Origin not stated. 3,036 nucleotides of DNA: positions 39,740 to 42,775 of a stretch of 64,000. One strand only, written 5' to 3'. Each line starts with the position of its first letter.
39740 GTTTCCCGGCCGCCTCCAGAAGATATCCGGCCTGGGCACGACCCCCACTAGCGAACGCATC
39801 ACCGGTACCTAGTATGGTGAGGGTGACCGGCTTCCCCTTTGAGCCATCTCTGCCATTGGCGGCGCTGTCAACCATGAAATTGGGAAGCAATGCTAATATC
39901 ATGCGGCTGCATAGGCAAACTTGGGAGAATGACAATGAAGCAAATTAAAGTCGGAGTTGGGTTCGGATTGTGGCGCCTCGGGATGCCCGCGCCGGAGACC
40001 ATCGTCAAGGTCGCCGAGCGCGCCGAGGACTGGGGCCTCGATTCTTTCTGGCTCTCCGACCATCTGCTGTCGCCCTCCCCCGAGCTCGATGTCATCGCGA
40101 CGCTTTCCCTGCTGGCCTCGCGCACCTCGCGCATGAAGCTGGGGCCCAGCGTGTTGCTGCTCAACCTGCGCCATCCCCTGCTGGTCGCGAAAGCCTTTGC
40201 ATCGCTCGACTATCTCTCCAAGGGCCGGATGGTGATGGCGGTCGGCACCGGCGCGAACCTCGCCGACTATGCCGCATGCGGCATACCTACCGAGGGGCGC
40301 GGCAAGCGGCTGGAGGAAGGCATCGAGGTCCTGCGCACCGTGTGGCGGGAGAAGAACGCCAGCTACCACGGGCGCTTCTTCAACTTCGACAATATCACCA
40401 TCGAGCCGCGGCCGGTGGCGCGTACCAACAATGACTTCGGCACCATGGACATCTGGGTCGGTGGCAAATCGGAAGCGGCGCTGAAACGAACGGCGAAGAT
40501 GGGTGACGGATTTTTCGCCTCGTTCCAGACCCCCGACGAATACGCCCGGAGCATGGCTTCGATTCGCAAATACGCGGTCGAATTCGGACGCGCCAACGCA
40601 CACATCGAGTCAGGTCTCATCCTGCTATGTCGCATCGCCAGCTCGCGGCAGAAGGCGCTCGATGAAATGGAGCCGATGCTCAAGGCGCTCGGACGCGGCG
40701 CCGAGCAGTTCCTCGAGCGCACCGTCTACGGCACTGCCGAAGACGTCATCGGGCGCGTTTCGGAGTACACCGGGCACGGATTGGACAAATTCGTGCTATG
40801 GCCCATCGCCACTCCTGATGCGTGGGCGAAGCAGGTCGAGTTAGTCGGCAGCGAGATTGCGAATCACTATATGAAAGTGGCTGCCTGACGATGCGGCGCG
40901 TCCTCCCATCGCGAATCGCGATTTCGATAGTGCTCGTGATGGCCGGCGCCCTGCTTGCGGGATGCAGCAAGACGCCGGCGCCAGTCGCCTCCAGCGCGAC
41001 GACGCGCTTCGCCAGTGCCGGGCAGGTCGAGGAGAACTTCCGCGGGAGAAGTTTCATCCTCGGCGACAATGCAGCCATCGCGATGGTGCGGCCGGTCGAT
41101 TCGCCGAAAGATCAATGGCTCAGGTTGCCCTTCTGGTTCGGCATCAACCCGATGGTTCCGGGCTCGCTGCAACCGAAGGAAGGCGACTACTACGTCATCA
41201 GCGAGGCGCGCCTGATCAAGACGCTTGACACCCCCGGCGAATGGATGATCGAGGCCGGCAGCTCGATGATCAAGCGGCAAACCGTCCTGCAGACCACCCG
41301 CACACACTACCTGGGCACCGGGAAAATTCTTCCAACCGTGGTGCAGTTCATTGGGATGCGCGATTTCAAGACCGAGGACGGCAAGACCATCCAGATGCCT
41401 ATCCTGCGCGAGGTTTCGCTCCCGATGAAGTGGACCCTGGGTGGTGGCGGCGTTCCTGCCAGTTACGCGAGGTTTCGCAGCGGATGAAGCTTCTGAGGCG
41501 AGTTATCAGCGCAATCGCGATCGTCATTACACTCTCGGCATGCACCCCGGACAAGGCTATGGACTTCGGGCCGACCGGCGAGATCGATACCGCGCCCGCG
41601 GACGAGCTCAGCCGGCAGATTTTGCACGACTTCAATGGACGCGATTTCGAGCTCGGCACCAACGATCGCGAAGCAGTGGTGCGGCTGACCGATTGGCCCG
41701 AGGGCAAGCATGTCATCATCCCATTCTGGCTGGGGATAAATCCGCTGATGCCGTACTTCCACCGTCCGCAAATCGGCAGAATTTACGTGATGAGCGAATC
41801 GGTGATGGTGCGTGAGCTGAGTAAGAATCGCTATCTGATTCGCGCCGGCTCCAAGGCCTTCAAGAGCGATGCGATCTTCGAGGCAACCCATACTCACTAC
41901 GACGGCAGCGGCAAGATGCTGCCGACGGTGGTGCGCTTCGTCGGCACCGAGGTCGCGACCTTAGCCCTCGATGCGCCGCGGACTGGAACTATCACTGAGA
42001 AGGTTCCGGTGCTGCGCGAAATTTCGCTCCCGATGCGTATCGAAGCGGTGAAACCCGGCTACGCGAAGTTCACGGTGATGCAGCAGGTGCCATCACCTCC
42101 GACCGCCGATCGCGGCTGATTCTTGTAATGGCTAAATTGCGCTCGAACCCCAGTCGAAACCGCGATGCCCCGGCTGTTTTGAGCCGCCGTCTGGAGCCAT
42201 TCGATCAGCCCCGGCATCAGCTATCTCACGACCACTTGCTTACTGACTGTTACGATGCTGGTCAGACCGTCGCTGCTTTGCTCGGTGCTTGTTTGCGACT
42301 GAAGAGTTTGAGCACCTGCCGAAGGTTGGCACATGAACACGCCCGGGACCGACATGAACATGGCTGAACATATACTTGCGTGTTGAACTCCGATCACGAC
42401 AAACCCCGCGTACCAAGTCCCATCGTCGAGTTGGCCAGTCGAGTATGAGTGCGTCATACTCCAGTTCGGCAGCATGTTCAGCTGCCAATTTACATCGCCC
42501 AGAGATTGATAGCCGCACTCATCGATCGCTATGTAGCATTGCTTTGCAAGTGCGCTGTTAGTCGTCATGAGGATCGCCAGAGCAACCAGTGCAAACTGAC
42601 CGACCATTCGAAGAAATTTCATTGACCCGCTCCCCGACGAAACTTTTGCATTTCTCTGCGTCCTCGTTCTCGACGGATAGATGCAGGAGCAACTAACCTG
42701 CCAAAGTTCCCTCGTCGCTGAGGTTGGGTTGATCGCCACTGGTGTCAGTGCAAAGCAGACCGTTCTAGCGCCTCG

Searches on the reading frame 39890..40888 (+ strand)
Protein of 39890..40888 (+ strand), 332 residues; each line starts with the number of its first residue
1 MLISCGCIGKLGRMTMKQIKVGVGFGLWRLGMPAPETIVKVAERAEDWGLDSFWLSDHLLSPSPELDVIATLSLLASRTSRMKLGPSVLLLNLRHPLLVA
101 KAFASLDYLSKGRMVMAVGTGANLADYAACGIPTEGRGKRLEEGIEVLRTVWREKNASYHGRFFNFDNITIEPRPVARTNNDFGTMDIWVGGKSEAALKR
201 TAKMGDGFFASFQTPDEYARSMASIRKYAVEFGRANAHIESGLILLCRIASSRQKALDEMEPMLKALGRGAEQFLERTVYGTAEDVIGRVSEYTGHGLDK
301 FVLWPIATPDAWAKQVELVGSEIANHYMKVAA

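Call 6: search_protein_families(library=ncbifam, proteins=[window:39890-40888:+], max_evalue=0.01)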
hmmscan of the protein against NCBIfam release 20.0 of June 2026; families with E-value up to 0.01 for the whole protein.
window:39890-40888:+ (332 aa): 33 families (the best 25 are shown)
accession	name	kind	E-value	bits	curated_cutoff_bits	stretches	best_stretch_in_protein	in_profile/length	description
TIGR03619.1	F420_Rv2161c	subfamily_domain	6e-54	183.2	166.9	1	40-250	2-218/247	TIGR03619 family F420-dependent LLM class oxidoreductase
TIGR03854.1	F420_MSMEG_3544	hypoth_equivalog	8.3e-45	153.3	295.6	1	21-316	2-278/290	TIGR03854 family LLM class F420-dependent oxidoreductase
TIGR03560.1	F420_Rv1855c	subfamily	3.2e-33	115.4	231.4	1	36-241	13-224/227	TIGR03560 family F420-dependent LLM class oxidoreductase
NF002619.0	PRK02271.1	equivalog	2.5e-29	102.6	276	1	36-263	14-229/329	5,10-methylenetetrahydromethanopterin reductase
TIGR03555.1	F420_mer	equivalog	5.9e-28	98.2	348.7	1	35-261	11-226/325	5,10-methylenetetrahydromethanopterin reductase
TIGR03571.1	lucif_BA3436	subfamily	4.4e-26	91.9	303.9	1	36-239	31-234/304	TIGR03571 family LLM class oxidoreductase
TIGR03621.1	F420_MSMEG_2516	subfamily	6.7e-24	84.5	213.15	1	34-206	12-171/295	TIGR03621 family F420-dependent LLM class oxidoreductase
TIGR04021.1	LLM_DMSO2_sfnG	equivalog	7.4e-23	81.5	382.95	1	69-260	64-249/350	dimethylsulfone monooxygenase SfnG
TIGR03559.1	F420_Rv3520c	subfamily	3.8e-19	68.9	335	1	37-222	14-200/325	LLM class F420-dependent oxidoreductase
TIGR04465.1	ArgArg_F420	equivalog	6e-19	68.3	470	1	36-237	60-260/364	F420-dependent hydroxymycolic acid dehydrogenase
TIGR03557.1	F420_G6P_family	subfamily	6.2e-19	68.3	210.4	1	34-212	11-189/316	TIGR03557 family F420-dependent LLM class oxidoreductase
TIGR04036.1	LLM_CE1758_fam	subfamily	1e-18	67.3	479.1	1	37-293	29-292/355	CE1758 family FMN-dependent luciferase-like monooxygenase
TIGR03564.1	F420_MSMEG_4879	subfamily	3.8e-18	66.1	234.25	1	38-247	1-200/265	TIGR03564 family F420-dependent LLM class oxidoreductase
TIGR03857.1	F420_MSMEG_2249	hypoth_equivalog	4.2e-18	65.6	218.4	1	35-239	13-206/329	TIGR03857 family LLM class F420-dependent oxidoreductase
TIGR04027.1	LLM_KPN_01858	hypoth_equivalog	4.1e-17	62.1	412.9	1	43-216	27-189/326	putative FMN-dependent luciferase-like monooxygenase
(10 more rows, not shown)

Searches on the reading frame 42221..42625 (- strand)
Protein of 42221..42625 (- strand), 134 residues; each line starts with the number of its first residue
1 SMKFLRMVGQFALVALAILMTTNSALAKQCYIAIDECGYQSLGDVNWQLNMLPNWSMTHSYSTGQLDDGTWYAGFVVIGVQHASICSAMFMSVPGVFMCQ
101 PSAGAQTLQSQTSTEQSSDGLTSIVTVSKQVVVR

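Call 5: search_protein_families(library=pfam, proteins=[window:42221-42625:-], max_evalue=0.01)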
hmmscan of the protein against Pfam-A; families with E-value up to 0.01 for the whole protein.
window:42221-42625:- (134 aa): 0 families

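Call 6: search_protein_families(library=ncbifam, proteins=[window:42221-42625:-], max_evalue=0.01)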
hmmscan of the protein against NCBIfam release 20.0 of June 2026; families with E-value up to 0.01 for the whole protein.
window:42221-42625:- (134 aa): 0 families

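Call 36: search_protein_families(library=padloc, proteins=[window:42221-42622:-], max_evalue=1)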
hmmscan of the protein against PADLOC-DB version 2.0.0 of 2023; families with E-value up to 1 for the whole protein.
window:42221-42622:- (133 aa): 0 families
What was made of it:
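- On MenT-type NTase toxin-antitoxin: No PADLOC match (call 36).
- Closest known: MenT1. Different: There is no PADLOC hit (call 36).
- Tried and rejected: PADLOC gave no defence-system hit (call 36).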

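Call 50: find_homologous_proteins(query=window:42224-42622:-)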
Query window:42224-42622:- (133 aa): 1 proteins with E <= 0.001 among 17 candidates.
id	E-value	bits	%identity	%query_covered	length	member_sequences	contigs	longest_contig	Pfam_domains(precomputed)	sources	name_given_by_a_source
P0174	4.9e-82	290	100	100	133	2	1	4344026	-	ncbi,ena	-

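Call 53: find_encoding_contigs(protein=P0174, flank=5000, max_places=3)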
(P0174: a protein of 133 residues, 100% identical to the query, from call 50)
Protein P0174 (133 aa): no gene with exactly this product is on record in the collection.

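Call 57: find_encoding_contigs(protein=P0185, flank=5000, max_places=5)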
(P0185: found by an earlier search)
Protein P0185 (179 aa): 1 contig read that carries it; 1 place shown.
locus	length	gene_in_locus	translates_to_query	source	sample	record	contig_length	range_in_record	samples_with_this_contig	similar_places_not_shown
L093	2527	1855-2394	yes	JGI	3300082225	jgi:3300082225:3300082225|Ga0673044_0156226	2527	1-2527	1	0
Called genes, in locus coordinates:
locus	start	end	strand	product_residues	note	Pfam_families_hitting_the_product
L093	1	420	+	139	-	?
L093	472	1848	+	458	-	PF00083:Sugar_tr, PF07690:MFS_1, PF00083:Sugar_tr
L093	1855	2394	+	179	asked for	PF00583:Acetyltransf_1, PF13673:Acetyltransf_10, PF13508:Acetyltransf_7, PF08445:FR47 (weak)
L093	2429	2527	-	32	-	?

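Call 59: find_encoding_contigs(protein=P0175, flank=5000, max_places=5)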
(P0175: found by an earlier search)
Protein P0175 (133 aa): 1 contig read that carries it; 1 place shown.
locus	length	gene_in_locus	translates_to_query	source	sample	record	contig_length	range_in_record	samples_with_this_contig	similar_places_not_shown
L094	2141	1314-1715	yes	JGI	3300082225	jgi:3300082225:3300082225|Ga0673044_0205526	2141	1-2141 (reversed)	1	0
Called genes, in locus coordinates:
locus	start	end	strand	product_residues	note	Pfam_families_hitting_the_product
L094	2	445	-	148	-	?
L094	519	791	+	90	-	PF00583:Acetyltransf_1, PF13508:Acetyltransf_7, PF13673:Acetyltransf_10 (weak)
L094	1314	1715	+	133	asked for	-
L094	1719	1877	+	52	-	-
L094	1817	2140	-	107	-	?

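Call 60: find_encoding_contigs(protein=P0177, flank=4000, max_places=8)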
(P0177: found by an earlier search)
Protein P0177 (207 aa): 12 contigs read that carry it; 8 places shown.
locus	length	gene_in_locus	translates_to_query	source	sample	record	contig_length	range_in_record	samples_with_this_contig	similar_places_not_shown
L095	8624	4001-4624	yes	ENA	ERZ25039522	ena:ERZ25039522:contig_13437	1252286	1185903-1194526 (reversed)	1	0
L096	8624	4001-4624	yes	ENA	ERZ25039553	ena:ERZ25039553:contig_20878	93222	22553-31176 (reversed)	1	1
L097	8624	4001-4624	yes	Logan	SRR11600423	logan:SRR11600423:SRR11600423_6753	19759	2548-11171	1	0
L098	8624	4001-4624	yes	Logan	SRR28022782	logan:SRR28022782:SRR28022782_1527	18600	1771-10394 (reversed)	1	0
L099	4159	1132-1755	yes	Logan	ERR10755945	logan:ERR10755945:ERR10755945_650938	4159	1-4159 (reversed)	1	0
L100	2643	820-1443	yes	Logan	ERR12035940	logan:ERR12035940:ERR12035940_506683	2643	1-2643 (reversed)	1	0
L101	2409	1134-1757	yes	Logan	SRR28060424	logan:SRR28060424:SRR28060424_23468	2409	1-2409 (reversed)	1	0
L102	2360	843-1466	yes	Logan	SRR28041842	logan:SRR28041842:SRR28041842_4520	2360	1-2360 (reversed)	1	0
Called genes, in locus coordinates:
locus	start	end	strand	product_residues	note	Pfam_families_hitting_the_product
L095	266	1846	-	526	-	PF22073:Cep192_D4 (weak), PF22544:HYDIN_VesB_CFA65-like_Ig, PF11925:DUF3443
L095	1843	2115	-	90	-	PF11005:DUF2844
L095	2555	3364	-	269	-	PF00106:adh_short, PF08659:KR, PF13561:adh_short_C2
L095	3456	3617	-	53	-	-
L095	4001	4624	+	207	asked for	PF10706:Aminoglyc_resit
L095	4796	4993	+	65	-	-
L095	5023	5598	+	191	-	-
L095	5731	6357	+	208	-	PF02798:GST_N, PF13417:GST_N_3, PF13409:GST_N_2, PF00043:GST_C, PF14497:GST_C_3, PF13410:GST_C_2 (faint)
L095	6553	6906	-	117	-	PF18318:Gln-synt_C-ter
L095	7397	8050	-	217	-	PF00120:Gln-synt_C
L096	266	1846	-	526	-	PF22073:Cep192_D4 (weak), PF22544:HYDIN_VesB_CFA65-like_Ig, PF11925:DUF3443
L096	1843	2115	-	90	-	PF11005:DUF2844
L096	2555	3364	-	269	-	PF00106:adh_short, PF08659:KR, PF13561:adh_short_C2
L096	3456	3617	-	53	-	-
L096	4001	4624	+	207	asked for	PF10706:Aminoglyc_resit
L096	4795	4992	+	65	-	-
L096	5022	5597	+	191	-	-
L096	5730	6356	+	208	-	PF02798:GST_N, PF13417:GST_N_3, PF13409:GST_N_2, PF00043:GST_C, PF14497:GST_C_3, PF13410:GST_C_2 (faint)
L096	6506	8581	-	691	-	PF12437:GSIII_N, PF00120:Gln-synt_C, PF18318:Gln-synt_C-ter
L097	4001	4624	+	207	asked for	PF10706:Aminoglyc_resit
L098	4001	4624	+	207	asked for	PF10706:Aminoglyc_resit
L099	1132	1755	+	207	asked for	PF10706:Aminoglyc_resit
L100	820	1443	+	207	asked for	PF10706:Aminoglyc_resit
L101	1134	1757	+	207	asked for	PF10706:Aminoglyc_resit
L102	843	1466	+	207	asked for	PF10706:Aminoglyc_resit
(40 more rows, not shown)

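Call 80: find_homologous_proteins(query=L096:6509-8581:-, max_evalue=1e-100)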
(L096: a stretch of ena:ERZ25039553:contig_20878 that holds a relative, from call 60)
Query L096:6509-8581:- (691 aa): 8000 proteins with E <= 1e-100 among 8000 candidates; the best 120 are listed.
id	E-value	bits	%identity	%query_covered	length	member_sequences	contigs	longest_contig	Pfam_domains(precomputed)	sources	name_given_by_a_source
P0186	0.0e+0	1568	99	100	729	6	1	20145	PF00120.30,PF18318.7,PF12437.14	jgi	jgi:glutamine synthetase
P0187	0.0e+0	1449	90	100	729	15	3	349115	PF00120.30,PF18318.7,PF12437.14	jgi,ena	-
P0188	0.0e+0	1442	90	100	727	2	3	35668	PF00120.30,PF18318.7,PF12437.14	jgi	-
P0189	0.0e+0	1437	90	100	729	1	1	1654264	PF00120.30,PF18318.7,PF12437.14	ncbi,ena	-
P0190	0.0e+0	1432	89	100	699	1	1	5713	PF00120.30,PF18318.7,PF12437.14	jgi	jgi:glutamine synthetase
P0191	0.0e+0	1428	89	100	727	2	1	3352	PF00120.30,PF18318.7,PF12437.14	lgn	-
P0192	0.0e+0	1427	89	100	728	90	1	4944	PF00120.30,PF18318.7,PF12437.14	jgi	jgi:glutamine synthetase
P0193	0.0e+0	1423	88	100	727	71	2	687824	PF00120.30,PF18318.7,PF12437.14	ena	-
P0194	0.0e+0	1421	88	100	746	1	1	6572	PF00120.30,PF18318.7,PF12437.14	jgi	jgi:glutamine synthetase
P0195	0.0e+0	1409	88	100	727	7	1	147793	PF00120.30,PF18318.7,PF12437.14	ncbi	ncbi:MAG: glutamine synthetase III [Candidatus Binataceae bacterium]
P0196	0.0e+0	1408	88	100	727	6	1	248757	PF00120.30,PF18318.7,PF12437.14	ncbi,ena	-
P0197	0.0e+0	1407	88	100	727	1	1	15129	PF00120.30,PF18318.7,PF12437.14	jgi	jgi:glutamine synthetase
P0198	0.0e+0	1406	87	100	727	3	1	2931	PF00120.30,PF18318.7,PF12437.14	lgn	-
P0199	0.0e+0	1406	87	100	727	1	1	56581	PF00120.30,PF18318.7,PF12437.14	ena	-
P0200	0.0e+0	1406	88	100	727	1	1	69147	PF00120.30,PF18318.7,PF12437.14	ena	-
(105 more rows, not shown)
